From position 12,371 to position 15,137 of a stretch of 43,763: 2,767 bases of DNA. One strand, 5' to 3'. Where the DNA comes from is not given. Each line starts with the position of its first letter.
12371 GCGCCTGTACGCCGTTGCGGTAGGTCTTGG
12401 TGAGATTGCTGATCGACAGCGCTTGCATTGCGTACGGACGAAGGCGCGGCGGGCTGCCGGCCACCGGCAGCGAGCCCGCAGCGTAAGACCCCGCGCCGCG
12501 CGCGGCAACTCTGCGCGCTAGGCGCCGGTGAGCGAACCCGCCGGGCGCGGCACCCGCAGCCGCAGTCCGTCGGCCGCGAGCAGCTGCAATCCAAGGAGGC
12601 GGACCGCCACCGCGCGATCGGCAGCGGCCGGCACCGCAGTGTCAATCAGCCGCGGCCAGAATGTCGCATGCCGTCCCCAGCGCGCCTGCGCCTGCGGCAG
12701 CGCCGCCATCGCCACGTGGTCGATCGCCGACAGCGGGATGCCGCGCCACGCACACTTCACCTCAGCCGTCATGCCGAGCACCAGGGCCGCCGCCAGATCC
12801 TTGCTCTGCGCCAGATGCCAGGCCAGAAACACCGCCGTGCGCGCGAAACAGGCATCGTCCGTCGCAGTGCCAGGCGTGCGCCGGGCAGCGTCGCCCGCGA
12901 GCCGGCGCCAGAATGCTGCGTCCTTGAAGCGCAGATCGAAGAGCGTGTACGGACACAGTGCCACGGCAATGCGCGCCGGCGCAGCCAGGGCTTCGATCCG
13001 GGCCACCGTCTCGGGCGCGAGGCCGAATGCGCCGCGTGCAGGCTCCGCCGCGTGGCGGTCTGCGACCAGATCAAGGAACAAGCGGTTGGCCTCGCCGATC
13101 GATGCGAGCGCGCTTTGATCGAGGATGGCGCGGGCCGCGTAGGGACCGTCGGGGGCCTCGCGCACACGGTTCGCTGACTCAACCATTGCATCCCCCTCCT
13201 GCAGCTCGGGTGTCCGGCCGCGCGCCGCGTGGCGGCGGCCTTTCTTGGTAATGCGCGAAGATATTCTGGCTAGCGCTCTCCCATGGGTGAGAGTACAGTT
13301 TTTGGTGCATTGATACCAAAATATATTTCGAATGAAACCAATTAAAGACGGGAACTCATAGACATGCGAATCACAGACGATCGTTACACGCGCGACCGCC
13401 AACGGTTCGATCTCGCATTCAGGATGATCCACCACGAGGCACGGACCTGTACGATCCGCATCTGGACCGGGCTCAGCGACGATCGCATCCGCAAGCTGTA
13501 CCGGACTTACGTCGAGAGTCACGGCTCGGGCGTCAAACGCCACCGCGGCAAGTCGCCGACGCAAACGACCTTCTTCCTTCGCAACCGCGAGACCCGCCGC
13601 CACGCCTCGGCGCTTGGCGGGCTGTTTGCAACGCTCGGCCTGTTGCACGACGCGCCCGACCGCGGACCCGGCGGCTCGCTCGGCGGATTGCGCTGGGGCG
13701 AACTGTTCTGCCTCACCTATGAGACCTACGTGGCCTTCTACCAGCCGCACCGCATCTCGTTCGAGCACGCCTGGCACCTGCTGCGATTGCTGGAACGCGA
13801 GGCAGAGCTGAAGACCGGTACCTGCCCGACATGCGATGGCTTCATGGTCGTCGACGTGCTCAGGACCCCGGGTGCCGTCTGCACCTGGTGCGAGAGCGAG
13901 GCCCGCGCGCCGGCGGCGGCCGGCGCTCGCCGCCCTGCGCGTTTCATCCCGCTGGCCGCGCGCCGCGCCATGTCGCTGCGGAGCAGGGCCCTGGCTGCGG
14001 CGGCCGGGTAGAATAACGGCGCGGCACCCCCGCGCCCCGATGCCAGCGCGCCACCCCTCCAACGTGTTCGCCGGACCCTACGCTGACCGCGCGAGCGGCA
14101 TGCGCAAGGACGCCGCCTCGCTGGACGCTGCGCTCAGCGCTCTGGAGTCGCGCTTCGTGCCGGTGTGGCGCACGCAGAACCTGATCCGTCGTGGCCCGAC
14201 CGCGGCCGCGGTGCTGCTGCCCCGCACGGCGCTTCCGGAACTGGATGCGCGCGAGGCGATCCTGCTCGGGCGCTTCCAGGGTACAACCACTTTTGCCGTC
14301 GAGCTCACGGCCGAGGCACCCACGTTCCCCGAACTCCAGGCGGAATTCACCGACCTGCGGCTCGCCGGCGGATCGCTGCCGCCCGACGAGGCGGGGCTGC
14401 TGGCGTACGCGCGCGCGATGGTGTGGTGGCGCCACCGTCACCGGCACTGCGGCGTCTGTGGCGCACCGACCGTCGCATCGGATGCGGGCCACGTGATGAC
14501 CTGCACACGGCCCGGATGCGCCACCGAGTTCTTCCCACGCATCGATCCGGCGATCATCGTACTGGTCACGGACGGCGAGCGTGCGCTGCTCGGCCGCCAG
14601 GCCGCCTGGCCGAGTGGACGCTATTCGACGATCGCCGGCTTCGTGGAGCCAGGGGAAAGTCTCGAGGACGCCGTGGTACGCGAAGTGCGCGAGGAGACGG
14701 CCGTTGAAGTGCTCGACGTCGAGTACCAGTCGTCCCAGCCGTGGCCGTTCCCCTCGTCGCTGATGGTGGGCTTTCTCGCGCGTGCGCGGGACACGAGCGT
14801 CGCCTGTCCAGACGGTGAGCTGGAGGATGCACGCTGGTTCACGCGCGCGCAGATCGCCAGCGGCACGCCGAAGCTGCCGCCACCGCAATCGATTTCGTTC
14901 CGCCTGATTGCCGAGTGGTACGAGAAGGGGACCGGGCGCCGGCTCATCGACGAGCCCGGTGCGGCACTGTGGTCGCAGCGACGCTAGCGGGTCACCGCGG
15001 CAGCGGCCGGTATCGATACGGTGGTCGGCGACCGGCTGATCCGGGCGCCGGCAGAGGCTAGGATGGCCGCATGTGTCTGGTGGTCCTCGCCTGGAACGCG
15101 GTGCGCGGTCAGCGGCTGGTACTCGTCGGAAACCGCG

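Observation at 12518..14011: Divergent FlhC-like regulator and tandem-FlhD-like protein in a non-flagellar context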

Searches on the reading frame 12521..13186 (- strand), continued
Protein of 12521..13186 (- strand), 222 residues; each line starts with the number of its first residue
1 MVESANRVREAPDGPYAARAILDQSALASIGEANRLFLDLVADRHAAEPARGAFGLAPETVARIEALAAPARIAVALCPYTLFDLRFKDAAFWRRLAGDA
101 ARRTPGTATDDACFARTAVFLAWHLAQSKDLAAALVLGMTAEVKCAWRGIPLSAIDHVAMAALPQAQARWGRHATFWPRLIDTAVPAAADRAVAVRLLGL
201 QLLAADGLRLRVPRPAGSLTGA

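Call 35: search_protein_representatives(alignment_id=A1)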
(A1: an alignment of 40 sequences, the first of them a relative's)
Query: 40 sequences, 221 profile positions. Proteins with E-value up to 0.001 (for the whole library): 1212; up to 1e-10: 700; up to 1e-30: 62. The best 150 are listed.
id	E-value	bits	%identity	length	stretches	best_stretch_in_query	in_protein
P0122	2.6e-91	321.4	-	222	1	1-217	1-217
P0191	3.8e-85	301.3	-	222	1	1-215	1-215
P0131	2.1e-84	298.8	-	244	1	4-218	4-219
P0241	1.4e-74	266.7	-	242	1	13-217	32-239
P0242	4.4e-73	261.8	-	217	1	2-213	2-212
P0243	3.4e-68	245.9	-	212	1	3-212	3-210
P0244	4.9e-68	245.3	-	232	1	1-217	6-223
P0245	1.1e-65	237.6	-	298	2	109-215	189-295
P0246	9.4e-65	234.6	-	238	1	7-215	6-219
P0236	2.0e-64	233.5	-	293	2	109-214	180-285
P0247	2.0e-63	230.3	-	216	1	1-212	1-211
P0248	3.9e-62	226.0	-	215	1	5-214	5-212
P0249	2.6e-61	223.3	-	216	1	1-213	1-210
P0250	1.4e-59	217.7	-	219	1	16-214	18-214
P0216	1.8e-59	217.3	-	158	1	70-212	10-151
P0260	6.2e-38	146.9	-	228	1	13-218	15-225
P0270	1.3e-34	136.0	-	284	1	18-206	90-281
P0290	1.4e-31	126.1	-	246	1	12-217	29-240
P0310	9.0e-29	116.9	-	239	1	30-217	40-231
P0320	1.3e-27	113.1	-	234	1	19-210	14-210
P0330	9.7e-27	110.3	-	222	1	25-215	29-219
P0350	3.7e-24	101.9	-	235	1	26-214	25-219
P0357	1.4e-23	100.0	-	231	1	14-215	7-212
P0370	4.1e-23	98.4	-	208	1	25-206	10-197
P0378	2.2e-22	96.0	-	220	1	14-204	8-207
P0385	3.9e-22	95.2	-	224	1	26-206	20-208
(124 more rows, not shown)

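Call 37: list_cluster_members(proteins=[P0241, P0245, P0260, P0270, P0290, P0310, P0330, P0350, P0370, P0385])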
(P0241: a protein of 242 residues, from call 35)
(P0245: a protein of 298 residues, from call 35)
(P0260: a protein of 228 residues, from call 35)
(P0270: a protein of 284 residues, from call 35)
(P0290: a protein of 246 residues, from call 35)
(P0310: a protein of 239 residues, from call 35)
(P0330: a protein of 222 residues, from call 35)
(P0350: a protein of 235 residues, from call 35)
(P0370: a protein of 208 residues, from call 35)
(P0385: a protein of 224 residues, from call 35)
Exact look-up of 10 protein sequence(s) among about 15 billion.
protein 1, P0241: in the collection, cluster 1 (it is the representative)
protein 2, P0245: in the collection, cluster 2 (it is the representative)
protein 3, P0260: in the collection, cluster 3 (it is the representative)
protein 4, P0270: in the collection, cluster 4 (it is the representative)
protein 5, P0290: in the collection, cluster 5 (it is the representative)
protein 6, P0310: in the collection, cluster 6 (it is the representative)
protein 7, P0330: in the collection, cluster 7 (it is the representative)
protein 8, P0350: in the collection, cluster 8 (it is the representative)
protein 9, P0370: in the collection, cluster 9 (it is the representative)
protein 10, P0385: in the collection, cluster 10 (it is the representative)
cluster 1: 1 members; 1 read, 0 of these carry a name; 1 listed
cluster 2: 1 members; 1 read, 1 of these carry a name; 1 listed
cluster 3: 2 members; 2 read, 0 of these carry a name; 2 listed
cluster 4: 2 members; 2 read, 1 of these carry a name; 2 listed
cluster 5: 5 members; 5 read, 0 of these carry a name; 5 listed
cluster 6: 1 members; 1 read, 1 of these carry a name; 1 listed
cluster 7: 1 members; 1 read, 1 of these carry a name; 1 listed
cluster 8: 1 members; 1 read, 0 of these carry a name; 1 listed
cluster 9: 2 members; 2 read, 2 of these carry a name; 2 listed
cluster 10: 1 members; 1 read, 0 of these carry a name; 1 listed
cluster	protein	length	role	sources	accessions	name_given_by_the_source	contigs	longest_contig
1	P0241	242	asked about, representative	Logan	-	-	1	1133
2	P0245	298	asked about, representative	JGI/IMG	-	hypothetical protein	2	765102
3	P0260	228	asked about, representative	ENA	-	-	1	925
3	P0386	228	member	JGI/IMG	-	-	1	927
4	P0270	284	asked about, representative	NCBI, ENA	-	-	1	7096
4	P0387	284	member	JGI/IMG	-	hypothetical protein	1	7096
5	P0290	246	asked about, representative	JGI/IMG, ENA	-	-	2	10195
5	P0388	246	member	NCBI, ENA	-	-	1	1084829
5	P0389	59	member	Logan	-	-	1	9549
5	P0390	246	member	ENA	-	-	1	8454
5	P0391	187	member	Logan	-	-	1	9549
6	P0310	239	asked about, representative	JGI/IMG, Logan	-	hypothetical protein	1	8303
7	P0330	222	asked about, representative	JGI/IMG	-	hypothetical protein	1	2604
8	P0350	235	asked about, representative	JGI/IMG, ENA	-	-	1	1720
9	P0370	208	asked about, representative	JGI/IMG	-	hypothetical protein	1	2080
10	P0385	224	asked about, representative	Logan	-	-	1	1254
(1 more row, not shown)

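Call 38: find_encoding_contigs(protein=P0388, flank=8000, max_places=2)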
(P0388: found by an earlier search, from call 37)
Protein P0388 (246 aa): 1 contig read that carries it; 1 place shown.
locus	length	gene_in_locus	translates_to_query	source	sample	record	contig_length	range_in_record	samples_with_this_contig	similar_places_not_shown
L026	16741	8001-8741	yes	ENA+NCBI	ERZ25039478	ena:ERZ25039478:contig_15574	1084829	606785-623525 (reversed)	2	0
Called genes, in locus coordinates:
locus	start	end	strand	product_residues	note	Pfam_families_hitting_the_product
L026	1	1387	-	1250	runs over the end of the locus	PF27051:TamB_N, PF04357:TamB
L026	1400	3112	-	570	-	PF07244:POTRA (faint), PF17243:POTRA_TamA_1, PF01103:Omp85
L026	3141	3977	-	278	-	PF05742:TANGO2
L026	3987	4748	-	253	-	PF01925:TauE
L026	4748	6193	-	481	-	PF01553:Acyltransferase, PF19277:GPAT_C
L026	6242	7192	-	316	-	PF09296:NUDIX-like, PF09297:Zn_ribbon_NUD, PF00293:NUDIX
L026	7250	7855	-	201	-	PF05280:FlhC (weak)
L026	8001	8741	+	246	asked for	PF05247:FlhD (faint)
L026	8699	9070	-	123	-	PF10861:DUF2784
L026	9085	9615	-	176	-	PF07853:DUF1648 (weak)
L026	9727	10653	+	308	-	PF00005:ABC_tran, PF13304:AAA_21 (weak)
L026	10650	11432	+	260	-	PF01061:ABC2_membrane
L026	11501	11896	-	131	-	PF07027:DUF1318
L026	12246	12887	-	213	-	-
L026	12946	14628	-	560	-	-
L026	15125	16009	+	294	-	PF19795:DUF6279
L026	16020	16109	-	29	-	-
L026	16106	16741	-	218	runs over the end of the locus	-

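Call 39: find_encoding_contigs(protein=P0245, flank=8000, max_places=2)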
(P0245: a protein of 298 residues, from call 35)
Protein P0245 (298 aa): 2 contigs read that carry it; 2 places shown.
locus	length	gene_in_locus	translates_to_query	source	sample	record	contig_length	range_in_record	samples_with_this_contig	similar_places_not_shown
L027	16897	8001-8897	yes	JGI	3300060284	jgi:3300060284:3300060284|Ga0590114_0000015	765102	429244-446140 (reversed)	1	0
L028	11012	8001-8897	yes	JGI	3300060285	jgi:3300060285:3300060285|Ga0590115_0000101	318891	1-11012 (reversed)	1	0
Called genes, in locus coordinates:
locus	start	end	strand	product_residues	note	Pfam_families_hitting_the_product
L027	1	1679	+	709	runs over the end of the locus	PF01435:Peptidase_M48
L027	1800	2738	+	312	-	PF08894:DUF1838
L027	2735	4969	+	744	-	PF00144:Beta-lactamase, PF11288:DUF3089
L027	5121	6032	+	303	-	PF09935:DUF2167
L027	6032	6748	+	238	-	-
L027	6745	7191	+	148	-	-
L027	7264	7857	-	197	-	-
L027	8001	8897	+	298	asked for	-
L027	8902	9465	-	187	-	-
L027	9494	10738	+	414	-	PF00005:ABC_tran, PF13304:AAA_21 (weak)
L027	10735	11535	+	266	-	PF01061:ABC2_membrane, PF12698:ABC2_membrane_3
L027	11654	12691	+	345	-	PF01757:Acyl_transf_3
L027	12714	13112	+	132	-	-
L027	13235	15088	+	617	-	PF05960:DUF885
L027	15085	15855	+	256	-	-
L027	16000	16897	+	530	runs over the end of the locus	PF00501:AMP-binding, PF13193:AMP-binding_C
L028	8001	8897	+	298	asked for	-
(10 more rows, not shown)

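Call 48: search_dna_similar(query=window:12521-13186:-, collection=plasmids, mode=protein, max_evalue=0.01, max_rows=30, rows=spread)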
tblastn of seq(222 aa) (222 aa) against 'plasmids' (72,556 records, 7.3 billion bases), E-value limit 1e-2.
No match.

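Call 80: find_encoding_contigs(protein=P0320, flank=7000, max_places=1)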
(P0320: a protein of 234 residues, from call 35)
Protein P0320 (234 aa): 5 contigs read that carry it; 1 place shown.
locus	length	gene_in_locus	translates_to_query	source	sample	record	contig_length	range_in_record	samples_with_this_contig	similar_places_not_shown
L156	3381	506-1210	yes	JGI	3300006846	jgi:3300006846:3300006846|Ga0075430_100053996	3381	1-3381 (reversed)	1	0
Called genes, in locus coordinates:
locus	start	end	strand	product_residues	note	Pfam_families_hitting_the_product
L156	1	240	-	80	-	?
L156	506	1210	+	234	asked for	PF05247:FlhD (faint)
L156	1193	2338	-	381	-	PF00817:IMS, PF11798:IMS_HHH (weak), PF21999:IMS_HHH_1 (weak), PF11799:IMS_C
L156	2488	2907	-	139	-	PF14347:DUF4399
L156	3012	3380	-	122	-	?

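Call 81: find_encoding_contigs(protein=P0357, flank=7000, max_places=1)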
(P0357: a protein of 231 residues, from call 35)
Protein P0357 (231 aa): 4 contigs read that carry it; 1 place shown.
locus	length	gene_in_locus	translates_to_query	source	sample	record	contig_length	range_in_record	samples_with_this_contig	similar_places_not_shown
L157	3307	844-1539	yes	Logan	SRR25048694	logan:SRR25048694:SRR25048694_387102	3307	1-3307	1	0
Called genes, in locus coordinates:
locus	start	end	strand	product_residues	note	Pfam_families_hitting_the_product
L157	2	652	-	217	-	?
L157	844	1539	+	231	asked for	PF05247:FlhD (faint)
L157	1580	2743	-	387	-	PF00817:IMS, PF11798:IMS_HHH, PF21999:IMS_HHH_1 (faint), PF11799:IMS_C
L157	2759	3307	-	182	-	?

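Call 82: find_encoding_contigs(protein=P0378, flank=7000, max_places=1)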
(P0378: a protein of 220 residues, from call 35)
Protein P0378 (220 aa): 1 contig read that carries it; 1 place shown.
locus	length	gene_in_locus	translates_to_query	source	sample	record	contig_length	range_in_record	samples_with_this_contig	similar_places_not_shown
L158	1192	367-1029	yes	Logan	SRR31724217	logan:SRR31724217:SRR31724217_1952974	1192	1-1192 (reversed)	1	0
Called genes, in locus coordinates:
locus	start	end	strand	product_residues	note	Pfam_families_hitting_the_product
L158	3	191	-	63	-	?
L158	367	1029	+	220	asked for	PF05247:FlhD (faint)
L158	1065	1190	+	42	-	?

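Call 85: find_related_loci(query=A1, collection=viral_contigs, flank=3000)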
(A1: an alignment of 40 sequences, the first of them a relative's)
Query A1 (222 aa) in viral_contigs; peptide patterns used: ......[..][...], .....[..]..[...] (x = any residue, [..] = any of these).
30 stretches matched a pattern, but none encodes a relative of the query by tblastn (E <= 1e-3).

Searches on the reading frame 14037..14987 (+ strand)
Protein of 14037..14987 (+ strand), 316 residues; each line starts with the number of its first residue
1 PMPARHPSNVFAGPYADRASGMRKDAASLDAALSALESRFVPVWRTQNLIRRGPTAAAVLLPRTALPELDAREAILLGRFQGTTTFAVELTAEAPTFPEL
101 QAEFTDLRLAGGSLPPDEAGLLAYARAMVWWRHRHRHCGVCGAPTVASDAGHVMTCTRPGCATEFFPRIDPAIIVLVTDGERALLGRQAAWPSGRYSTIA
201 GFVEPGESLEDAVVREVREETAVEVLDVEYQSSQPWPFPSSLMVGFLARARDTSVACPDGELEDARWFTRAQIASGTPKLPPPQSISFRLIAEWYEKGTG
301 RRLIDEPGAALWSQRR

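Call 63: search_protein_families(library=ncbifam, proteins=[window:14037-14987:+], max_evalue=0.00001)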
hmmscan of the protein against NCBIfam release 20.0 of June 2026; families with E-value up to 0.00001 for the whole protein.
window:14037-14987:+ (316 aa): 1 family
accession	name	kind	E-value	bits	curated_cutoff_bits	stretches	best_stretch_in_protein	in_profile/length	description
NF001299.0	PRK00241.1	equivalog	1.3e-71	241.2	158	1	61-297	35-258/263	NAD(+) diphosphatase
